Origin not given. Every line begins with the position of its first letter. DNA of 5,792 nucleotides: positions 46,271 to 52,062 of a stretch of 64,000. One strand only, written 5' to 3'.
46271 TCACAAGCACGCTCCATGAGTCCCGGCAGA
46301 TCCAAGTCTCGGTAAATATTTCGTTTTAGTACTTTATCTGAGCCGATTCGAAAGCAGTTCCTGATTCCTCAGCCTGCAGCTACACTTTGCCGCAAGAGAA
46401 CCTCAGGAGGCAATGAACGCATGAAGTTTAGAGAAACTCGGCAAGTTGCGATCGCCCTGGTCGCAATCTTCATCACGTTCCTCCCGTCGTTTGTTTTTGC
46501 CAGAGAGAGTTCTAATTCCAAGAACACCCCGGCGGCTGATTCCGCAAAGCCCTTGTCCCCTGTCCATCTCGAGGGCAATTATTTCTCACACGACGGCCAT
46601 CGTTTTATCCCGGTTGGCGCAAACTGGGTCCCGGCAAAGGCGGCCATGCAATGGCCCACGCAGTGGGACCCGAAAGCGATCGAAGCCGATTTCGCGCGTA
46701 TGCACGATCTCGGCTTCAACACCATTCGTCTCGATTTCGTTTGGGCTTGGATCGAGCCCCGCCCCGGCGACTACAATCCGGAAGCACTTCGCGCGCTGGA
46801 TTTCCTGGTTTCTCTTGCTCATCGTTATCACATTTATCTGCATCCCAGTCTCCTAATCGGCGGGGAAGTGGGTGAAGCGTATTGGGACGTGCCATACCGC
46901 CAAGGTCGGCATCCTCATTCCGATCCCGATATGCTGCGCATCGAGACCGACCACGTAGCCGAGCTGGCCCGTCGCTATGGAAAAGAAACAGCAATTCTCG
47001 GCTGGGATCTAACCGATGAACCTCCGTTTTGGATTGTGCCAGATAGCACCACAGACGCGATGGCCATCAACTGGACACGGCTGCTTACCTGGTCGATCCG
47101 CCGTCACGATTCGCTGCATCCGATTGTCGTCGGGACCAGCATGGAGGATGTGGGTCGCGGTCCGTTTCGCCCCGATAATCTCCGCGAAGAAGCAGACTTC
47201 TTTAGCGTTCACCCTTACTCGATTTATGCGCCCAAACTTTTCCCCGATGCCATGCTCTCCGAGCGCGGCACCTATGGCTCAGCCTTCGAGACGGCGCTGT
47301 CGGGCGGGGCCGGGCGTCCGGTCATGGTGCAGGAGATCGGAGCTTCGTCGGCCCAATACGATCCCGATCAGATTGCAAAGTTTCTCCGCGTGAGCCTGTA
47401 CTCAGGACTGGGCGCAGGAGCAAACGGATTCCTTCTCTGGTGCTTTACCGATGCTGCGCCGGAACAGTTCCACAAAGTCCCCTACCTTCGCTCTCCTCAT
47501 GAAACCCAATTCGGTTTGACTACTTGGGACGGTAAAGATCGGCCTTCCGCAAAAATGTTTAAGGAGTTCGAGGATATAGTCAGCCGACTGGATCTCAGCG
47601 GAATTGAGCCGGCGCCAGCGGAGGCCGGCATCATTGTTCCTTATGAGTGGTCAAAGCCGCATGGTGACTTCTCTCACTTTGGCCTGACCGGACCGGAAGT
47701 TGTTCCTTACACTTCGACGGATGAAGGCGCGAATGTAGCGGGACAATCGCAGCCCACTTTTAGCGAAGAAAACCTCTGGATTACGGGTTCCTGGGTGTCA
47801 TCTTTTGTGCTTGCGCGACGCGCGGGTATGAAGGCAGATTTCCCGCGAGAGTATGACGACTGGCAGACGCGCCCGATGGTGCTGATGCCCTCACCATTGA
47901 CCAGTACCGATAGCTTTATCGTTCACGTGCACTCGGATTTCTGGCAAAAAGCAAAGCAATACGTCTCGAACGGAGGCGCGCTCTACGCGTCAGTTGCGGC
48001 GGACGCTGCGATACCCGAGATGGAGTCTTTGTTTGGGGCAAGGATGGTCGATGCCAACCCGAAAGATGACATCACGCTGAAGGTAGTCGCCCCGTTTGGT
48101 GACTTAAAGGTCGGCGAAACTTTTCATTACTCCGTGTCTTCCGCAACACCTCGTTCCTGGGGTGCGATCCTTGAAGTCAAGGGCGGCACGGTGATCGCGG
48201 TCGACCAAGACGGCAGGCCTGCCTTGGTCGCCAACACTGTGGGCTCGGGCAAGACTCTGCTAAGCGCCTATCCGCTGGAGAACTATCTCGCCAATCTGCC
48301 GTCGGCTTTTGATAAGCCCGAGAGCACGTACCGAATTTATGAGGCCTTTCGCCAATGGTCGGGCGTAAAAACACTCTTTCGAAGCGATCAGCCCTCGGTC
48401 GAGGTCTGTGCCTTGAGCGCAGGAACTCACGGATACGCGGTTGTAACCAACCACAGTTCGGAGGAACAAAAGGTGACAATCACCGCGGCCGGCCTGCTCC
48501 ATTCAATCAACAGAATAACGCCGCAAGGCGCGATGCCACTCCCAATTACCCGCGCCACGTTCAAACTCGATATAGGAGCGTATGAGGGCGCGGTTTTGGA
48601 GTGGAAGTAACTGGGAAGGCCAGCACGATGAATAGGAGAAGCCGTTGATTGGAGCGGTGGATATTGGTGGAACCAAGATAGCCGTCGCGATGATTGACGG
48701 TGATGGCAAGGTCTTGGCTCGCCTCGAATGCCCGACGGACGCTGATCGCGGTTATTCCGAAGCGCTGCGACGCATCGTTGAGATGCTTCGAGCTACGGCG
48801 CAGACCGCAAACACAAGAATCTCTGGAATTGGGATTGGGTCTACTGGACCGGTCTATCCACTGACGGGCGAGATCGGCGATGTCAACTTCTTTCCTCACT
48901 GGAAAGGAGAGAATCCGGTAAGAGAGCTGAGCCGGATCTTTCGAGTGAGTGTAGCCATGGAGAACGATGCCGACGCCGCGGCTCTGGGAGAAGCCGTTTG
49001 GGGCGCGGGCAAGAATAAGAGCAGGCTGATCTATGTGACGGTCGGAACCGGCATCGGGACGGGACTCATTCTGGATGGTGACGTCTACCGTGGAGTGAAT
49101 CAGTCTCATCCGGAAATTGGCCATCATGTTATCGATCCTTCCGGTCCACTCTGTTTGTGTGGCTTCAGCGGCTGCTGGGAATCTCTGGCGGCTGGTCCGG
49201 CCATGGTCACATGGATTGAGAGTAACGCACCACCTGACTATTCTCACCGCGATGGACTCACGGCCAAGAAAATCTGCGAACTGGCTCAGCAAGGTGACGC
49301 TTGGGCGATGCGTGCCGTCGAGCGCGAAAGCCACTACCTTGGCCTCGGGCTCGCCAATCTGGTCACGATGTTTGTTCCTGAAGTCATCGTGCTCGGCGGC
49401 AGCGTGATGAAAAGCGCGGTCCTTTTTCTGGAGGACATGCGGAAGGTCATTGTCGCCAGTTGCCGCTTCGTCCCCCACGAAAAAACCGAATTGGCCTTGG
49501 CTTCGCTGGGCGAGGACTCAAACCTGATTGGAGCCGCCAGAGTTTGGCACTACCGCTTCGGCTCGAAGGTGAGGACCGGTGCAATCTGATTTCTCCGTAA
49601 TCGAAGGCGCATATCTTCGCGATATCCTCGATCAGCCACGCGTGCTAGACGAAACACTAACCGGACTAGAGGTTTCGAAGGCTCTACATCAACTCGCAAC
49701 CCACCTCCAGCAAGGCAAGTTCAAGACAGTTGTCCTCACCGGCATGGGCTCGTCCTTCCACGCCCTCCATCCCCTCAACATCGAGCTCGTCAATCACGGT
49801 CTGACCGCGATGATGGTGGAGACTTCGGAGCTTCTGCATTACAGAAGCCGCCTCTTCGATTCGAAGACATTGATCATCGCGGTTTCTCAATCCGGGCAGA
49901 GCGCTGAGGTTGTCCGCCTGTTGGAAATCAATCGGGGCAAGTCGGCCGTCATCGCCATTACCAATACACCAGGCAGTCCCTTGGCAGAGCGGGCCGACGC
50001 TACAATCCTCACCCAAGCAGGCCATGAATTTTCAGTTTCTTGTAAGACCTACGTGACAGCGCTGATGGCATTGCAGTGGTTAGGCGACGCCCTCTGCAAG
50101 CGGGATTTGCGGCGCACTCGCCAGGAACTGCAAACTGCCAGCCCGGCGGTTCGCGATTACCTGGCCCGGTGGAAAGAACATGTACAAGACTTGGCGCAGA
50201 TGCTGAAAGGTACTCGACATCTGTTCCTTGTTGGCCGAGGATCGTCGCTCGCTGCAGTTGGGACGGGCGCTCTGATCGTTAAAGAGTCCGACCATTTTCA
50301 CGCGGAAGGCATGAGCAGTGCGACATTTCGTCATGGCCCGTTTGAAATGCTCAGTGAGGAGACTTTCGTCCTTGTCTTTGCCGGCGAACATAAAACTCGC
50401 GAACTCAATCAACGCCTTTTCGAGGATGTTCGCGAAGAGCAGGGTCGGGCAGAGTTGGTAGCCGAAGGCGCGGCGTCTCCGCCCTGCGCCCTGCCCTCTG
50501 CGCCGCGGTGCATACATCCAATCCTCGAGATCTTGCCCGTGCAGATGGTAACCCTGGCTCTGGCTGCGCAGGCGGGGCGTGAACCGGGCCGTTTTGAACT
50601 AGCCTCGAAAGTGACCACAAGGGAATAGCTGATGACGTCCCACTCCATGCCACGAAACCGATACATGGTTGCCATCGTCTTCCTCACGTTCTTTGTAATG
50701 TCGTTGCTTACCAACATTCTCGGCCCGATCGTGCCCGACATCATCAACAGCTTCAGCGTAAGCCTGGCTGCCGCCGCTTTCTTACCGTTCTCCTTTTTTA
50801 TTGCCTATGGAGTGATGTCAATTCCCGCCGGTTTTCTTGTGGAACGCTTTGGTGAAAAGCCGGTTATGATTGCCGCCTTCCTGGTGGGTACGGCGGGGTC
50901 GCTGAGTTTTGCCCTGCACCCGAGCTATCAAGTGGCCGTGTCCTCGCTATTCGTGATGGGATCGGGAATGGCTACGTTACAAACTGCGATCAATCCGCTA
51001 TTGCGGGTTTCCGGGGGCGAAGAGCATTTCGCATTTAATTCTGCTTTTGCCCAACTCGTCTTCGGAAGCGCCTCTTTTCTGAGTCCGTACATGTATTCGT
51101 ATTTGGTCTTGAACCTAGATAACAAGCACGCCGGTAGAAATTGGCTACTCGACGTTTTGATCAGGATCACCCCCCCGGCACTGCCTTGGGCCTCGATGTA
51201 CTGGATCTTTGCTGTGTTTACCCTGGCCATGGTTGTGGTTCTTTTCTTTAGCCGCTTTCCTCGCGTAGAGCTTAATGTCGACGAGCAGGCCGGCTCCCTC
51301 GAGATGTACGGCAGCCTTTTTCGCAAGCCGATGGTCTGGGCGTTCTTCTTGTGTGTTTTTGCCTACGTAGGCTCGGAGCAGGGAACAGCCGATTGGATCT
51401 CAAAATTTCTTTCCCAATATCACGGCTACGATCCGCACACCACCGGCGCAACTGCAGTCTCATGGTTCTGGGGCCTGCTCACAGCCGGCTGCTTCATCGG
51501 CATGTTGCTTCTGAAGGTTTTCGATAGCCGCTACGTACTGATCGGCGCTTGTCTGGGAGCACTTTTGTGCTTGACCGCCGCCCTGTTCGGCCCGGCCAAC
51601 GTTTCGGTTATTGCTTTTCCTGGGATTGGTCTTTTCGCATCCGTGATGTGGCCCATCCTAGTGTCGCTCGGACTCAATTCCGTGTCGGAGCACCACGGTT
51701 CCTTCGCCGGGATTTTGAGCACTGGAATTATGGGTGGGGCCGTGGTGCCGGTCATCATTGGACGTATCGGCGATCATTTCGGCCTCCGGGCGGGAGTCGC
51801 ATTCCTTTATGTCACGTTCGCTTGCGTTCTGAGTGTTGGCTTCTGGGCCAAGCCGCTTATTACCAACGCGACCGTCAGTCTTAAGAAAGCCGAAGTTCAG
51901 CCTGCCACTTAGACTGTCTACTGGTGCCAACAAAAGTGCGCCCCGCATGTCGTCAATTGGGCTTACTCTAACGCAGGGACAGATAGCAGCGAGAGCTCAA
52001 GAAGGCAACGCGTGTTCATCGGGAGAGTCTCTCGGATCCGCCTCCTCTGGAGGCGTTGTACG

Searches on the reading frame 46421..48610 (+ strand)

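Call 81: search_protein_families(library=pfam, proteins=[window:46421-48610:+], max_evalue=0.00001)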
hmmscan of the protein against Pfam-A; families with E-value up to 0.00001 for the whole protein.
window:46421-48610:+ (729 aa): 2 families
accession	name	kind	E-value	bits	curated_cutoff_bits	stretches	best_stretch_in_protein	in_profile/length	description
PF02449.21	Glyco_hydro_42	-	6.5e-09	36.1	21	1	79-135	4-58/376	Beta-galactosidase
PF00150.24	Cellulase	-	9.8e-08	32.2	23.5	1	79-321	14-252/272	Cellulase (glycosyl hydrolase family 5)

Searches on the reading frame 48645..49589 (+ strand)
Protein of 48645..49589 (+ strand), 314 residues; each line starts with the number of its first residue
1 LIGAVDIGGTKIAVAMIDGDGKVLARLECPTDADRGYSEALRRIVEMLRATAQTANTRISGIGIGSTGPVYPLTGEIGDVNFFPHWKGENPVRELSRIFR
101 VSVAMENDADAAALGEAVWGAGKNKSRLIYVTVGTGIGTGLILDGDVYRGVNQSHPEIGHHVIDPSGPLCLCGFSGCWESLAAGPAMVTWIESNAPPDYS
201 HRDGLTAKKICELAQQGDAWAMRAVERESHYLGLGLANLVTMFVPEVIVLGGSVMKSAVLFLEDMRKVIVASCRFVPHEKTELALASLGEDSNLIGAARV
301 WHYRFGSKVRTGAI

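Call 81: search_protein_families(library=pfam, proteins=[window:48645-49589:+], max_evalue=0.00001)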
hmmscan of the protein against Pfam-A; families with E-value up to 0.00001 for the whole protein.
window:48645-49589:+ (314 aa): 1 family
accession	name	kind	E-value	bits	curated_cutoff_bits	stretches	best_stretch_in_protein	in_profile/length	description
PF00480.26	ROK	-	7.4e-68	229.6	22.9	1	3-302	2-292/294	ROK family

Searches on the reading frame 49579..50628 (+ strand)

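Call 81: search_protein_families(library=pfam, proteins=[window:49579-50628:+], max_evalue=0.00001)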
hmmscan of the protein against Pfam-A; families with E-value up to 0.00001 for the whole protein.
window:49579-50628:+ (349 aa): 1 family
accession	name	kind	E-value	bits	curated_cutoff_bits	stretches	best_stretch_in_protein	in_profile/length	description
PF01380.27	SIS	-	1.9e-25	89.6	25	2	49-166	6-126/131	SIS domain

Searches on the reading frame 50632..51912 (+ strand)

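Call 81: search_protein_families(library=pfam, proteins=[window:50632-51912:+], max_evalue=0.00001)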
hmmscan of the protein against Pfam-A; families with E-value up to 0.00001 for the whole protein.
window:50632-51912:+ (426 aa): 1 family
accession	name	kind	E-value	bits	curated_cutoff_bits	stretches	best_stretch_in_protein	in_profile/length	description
PF07690.21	MFS_1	-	1.7e-29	103.3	33.4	1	16-371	1-344/347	Major Facilitator Superfamily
